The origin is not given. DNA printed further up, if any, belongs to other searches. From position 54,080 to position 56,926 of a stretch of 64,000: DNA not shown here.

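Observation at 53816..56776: CesT-type secretion chaperone followed directly by an 848-aa orphan protein: candidate type III chaperone/effector pair in a verrucomicrobial-type genome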

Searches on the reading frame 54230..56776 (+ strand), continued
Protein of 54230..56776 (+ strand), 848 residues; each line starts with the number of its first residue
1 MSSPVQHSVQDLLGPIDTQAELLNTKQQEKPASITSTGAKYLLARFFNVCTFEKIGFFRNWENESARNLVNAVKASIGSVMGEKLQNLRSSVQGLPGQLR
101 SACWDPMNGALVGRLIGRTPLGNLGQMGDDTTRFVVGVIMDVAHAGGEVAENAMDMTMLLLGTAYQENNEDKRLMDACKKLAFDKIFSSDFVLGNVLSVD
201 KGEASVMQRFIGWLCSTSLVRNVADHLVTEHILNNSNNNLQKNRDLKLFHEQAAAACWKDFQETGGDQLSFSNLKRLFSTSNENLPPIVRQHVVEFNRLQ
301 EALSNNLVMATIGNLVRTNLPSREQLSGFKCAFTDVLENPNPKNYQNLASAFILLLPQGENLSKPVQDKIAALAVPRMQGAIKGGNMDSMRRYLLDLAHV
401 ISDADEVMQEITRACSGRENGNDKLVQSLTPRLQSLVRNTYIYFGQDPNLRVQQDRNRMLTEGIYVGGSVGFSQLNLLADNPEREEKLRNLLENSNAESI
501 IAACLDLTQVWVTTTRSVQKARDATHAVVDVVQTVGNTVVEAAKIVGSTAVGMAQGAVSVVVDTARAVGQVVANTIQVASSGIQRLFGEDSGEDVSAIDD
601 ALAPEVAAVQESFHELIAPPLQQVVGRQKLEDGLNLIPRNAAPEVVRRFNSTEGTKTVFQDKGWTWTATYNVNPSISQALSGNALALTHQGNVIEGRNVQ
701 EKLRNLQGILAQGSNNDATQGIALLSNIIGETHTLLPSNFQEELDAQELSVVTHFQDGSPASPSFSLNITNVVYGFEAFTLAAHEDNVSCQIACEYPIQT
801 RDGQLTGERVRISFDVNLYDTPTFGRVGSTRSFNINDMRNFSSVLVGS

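Call 58: find_encoding_contigs(protein=P0014, flank=10000, max_places=2)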
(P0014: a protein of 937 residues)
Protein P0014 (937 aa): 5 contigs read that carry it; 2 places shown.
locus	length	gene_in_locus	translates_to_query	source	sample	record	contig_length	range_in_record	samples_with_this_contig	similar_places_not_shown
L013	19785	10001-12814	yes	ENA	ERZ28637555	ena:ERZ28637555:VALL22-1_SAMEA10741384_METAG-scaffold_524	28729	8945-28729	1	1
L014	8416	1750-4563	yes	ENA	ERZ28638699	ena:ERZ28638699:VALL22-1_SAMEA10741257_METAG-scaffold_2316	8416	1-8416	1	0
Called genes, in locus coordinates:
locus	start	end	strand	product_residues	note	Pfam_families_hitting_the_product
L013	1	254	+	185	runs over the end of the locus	-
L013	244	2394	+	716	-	PF03958:Secretin_N, PF00263:Secretin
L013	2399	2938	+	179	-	-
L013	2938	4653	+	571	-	PF00437:T2SSE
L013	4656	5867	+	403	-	PF00482:T2SSF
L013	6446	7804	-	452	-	PF03721:UDPG_MGDP_dh_N, PF00984:UDPG_MGDP_dh, PF03720:UDPG_MGDP_dh_C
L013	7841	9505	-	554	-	PF02465:FliD_N, PF07195:FliD_C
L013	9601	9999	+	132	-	PF05932:CesT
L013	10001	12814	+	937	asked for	-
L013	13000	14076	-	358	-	PF13379:NMT1_2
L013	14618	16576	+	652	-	PF00005:ABC_tran (faint), PF17755:UvrA_DNA-bind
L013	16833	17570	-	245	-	-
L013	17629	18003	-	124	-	-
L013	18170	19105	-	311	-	PF00753:Lactamase_B (faint)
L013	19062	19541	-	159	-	-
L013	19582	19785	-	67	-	?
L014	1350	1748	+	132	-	PF05932:CesT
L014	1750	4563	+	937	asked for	-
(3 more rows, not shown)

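Call 59: find_encoding_contigs(protein=P0021, flank=10000, max_places=2)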
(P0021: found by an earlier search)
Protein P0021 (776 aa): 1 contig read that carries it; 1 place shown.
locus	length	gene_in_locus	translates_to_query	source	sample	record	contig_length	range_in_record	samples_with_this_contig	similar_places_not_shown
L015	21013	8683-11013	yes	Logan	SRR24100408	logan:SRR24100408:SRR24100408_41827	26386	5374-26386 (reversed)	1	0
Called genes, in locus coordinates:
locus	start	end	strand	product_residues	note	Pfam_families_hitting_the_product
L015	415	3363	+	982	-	PF07517:SecA_DEAD, PF00270:DEAD (faint), PF01043:SecA_PP_bind, PF21090:P-loop_SecA, PF07516:SecA_SW, PF02810:SEC-C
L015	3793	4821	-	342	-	PF00044:Gp_dh_N, PF02800:Gp_dh_C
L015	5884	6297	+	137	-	-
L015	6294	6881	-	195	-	PF00625:Guanylate_kin, PF13401:AAA_22 (faint), PF13671:AAA_33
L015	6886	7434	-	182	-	-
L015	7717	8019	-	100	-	-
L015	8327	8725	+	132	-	PF05932:CesT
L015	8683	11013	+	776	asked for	-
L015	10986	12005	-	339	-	PF13379:NMT1_2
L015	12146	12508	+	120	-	-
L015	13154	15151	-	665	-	PF00456:Transketolase_N, PF13292:DXP_synthase_N (faint), PF00676:E1_dh (faint), PF02779:Transket_pyr, PF02780:Transketolase_C, PF22613:Transketolase_C_1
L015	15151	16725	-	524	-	PF00493:MCM (weak), PF00004:AAA, PF07724:AAA_2, PF10431:ClpB_D2-small (faint)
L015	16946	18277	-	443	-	PF01235:Na_Ala_symp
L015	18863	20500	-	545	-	-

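Call 70: find_encoding_contigs(protein=P0015, flank=10000, max_places=2)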
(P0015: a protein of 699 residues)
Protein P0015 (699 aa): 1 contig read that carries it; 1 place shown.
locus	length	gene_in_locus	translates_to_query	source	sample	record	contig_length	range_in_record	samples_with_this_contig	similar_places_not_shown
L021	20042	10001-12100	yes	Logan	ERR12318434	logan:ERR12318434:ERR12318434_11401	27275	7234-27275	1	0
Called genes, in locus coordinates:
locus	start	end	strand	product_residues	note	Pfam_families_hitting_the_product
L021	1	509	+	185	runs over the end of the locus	-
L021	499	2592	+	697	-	PF03958:Secretin_N, PF00263:Secretin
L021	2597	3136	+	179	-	-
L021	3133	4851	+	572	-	PF05157:MshEN (faint), PF00437:T2SSE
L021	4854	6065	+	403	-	PF00482:T2SSF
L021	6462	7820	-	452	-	PF03721:UDPG_MGDP_dh_N, PF00984:UDPG_MGDP_dh, PF03720:UDPG_MGDP_dh_C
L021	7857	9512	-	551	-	PF02465:FliD_N, PF07195:FliD_C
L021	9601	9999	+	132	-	PF05932:CesT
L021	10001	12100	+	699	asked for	-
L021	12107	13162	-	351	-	PF13379:NMT1_2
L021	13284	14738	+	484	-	PF16697:Yop-YscD_cpl, PF21937:Yop-YscD_ppl_2nd (faint)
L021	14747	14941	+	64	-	-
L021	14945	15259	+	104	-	-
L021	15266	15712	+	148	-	-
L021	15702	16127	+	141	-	PF09392:T3SS_needle_F (weak)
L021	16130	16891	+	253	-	PF01514:YscJ_FliF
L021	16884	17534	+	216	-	-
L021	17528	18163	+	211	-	PF02108:FliH (weak)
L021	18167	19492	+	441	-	PF02874:ATP-synt_ab_N, PF00006:ATP-synt_ab, PF18269:T3SS_ATPase_C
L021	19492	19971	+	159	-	PF07321:YscO, PF16789:YscO-like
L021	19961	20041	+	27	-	?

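Call 71: find_encoding_contigs(protein=P0017, flank=10000, max_places=2)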
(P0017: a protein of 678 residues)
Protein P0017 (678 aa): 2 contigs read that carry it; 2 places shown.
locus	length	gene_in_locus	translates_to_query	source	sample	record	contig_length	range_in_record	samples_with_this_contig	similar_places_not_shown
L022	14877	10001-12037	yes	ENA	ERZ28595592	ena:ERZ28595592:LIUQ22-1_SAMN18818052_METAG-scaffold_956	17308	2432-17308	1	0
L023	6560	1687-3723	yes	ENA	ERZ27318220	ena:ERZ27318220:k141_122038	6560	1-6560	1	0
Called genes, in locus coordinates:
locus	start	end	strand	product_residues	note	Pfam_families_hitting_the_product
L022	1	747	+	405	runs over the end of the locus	PF12704:MacB_PCD (weak), PF02687:FtsX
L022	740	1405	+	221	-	PF00005:ABC_tran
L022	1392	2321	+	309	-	PF01408:GFO_IDH_MocA, PF22725:GFO_IDH_MocA_C3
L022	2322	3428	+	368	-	PF02684:LpxB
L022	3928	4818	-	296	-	-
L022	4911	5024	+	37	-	-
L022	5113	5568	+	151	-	PF07963:N_methyl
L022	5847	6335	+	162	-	-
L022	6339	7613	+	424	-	PF00275:EPSP_synthase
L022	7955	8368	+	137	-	-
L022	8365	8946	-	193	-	PF00625:Guanylate_kin, PF13401:AAA_22 (weak)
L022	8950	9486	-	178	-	-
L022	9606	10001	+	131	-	PF05932:CesT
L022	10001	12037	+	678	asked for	-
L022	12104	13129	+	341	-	PF00044:Gp_dh_N, PF02800:Gp_dh_C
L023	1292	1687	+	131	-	PF05932:CesT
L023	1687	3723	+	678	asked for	-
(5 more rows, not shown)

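Call 72: search_protein_families(library=ncbifam, proteins=[L021:13284-14738:+, L021:14747-14941:+, L021:14945-15259:+, L021:15266-15712:+, L021:15702-16127:+, L021:16130-16891:+, L021:16884-17534:+, L021:17528-18163:+, L021:18167-19492:+, L021:19492-19971:+], max_evalue=0.01)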
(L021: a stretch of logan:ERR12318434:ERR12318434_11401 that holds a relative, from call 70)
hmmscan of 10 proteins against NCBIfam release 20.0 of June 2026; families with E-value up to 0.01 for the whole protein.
L021:13284-14738:+ (484 aa): 5 families
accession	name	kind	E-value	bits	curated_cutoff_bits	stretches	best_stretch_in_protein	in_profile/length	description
TIGR02500.1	type_III_yscD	equivalog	5.5e-29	101.3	86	1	33-477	2-409/413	type III secretion system inner membrane ring subunit SctD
NF041525.1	HrpD5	equivalog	2.9e-11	43.4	300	1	33-271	3-211/314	HrpD5 family protein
NF049868.1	FhaB_Rv0019c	equivalog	2.2e-08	34.3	125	1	12-120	47-156/158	FHA domain-containing protein FhaB/FipA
NF033483.0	PknB_PASTA_kin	equivalog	0.0014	17.7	450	1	139-236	292-390/563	Stk1 family PASTA domain-containing Ser/Thr kinase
NF011630.0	PRK15056.1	equivalog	0.0029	16.9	393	0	356-465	102-207/274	manganese/iron ABC transporter ATP-binding protein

L021:14747-14941:+ (64 aa): 0 families

L021:14945-15259:+ (104 aa): 0 families

L021:15266-15712:+ (148 aa): 2 families
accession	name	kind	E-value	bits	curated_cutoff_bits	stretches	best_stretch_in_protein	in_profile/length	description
NF052304.1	CdsG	equivalog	1e-10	41.9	170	1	10-124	8-123/133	CdsG family type III secretion system protein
TIGR02917.1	PEP_TPR_lipo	equivalog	0.00056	17.9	312.2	1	16-110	369-463/899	XrtA/PEP-CTERM system TPR-repeat protein PrsT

L021:15702-16127:+ (141 aa): 2 families
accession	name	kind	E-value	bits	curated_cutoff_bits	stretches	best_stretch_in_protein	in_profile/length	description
TIGR00389.1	glyS_dimeric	equivalog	0.0037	15.9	243.3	1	24-124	321-424/565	glycine--tRNA ligase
TIGR02497.1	yscI_hrpB_dom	equivalog_domain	0.0073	16.2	23.45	0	109-139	7-37/39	type III secretion system inner rod subunit SctI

L021:16130-16891:+ (253 aa): 4 families
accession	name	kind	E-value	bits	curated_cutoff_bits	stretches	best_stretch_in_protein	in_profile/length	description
TIGR02544.1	III_secr_YscJ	equivalog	4.1e-65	219.1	161.95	1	9-189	9-189/193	type III secretion system inner membrane ring lipoprotein SctJ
NF011875.1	PRK15348.1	equivalog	5.3e-37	127.8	260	1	9-190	11-189/249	EscJ/YscJ/HrcJ family type III secretion inner membrane ring protein SsaJ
NF011852.0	PRK15324.1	equivalog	3.1e-19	69.4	261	1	10-186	11-188/252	EscJ/YscJ/HrcJ family type III secretion inner membrane ring protein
TIGR00206.1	fliF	equivalog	1.6e-11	43.9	129.75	1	20-183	52-212/555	flagellar basal-body MS-ring/collar protein FliF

L021:16884-17534:+ (216 aa): 0 families

L021:17528-18163:+ (211 aa): 9 families
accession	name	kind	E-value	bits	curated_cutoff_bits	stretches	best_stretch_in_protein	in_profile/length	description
NF005392.0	PRK06937.1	equivalog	4.8e-26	91.4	159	1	12-210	16-203/209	HrpE/YscL family type III secretion apparatus protein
TIGR02499.1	HrpE_YscL_not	equivalog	2.7e-19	69.9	78.7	1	15-193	2-165/166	type III secretion system stator protein SctL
NF004968.0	PRK06328.1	equivalog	6.6e-13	48.5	220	1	40-210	32-204/223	HrpE/YscL family type III secretion apparatus protein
TIGR03825.1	FliH_bacil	equivalog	1.6e-12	47.5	148.9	1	108-209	144-247/255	flagellar assembly protein FliH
NF006574.0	PRK09098.1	subfamily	3.6e-08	33.1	278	1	135-210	148-226/277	HrpE/YscL family type III secretion apparatus protein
NF005198.1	PRK06669.1-3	equivalog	3.6e-08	33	200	1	127-206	214-293/299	flagellar assembly protein FliH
NF009344.0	PRK12705.1-1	equivalog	0.0064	15.1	831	1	26-83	42-99/572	hypothetical protein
TIGR01144.1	ATP_synt_b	equivalog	0.007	16.3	65.5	0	21-80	45-104/147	F0F1 ATP synthase subunit B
NF002629.0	PRK02292.1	equivalog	0.0095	15.7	184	0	29-82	8-61/192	V-type ATP synthase subunit E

L021:18167-19492:+ (441 aa): 35 families (the best 25 are shown)
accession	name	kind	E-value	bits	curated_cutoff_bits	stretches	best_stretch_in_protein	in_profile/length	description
NF005391.0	PRK06936.1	equivalog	2.9e-222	738.2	657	1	6-439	7-438/439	type III secretion system ATPase SctN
TIGR02546.1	III_secr_ATP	equivalog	3.1e-197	655.4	604.75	1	20-439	3-422/423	type III secretion system ATPase SctN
TIGR01026.1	fliI_yscN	subfamily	1.5e-182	607.3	379.5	1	15-438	16-438/440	FliI/YscN family ATPase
TIGR03497.1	FliI_clade2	equivalog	1.7e-179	597.1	629.8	1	24-438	1-412/413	flagellar protein export ATPase FliI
NF006575.0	PRK09099.1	subfamily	3.5e-179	596.2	706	1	9-439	13-441/443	type III secretion system ATPase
NF005295.0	PRK06820.1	equivalog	8e-172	572.1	690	1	13-439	20-439/440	EscN/YscN/HrcN family type III secretion system ATPase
TIGR03496.1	FliI_clade1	equivalog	4.4e-169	562.7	619.1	1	24-437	1-413/414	flagellar protein export ATPase FliI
TIGR03498.1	FliI_clade3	equivalog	1.2e-154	515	587.45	1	24-438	1-417/418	flagellar protein export ATPase FliI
NF005765.0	PRK07594.1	equivalog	3.7e-151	503.7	715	1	21-439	20-431/433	EscN/YscN/HrcN family type III secretion system ATPase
NF006012.0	PRK08149.1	equivalog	5.8e-148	493.4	594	1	25-439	12-430/431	type III secretion system ATPase SctN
NF006290.1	PRK08472.1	equivalog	7.4e-144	479.8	644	1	14-438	10-432/433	flagellar protein export ATPase FliI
NF005535.1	PRK07196.1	equivalog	5.5e-128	427.7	715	1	21-438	18-433/434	flagellar protein export ATPase FliI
NF004578.0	PRK05922.1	equivalog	7.3e-93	311.7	604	1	24-439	21-431/434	type III secretion system ATPase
NF040574.1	T3SS_ATP_VscN2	exception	1.1e-83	281.5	750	1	128-437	111-415/420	type III secretion system ATPase VscN2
NF009884.0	PRK13343.1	equivalog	1.2e-60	205.6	554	1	14-436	21-440/507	F0F1 ATP synthase subunit alpha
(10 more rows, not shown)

L021:19492-19971:+ (159 aa): 1 family
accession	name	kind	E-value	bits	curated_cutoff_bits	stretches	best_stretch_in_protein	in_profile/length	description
NF046048.1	NlpC_P60_DIP1281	equivalog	0.0029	16.5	517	1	64-125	40-101/587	DIP1281 family NlpC/P60 protein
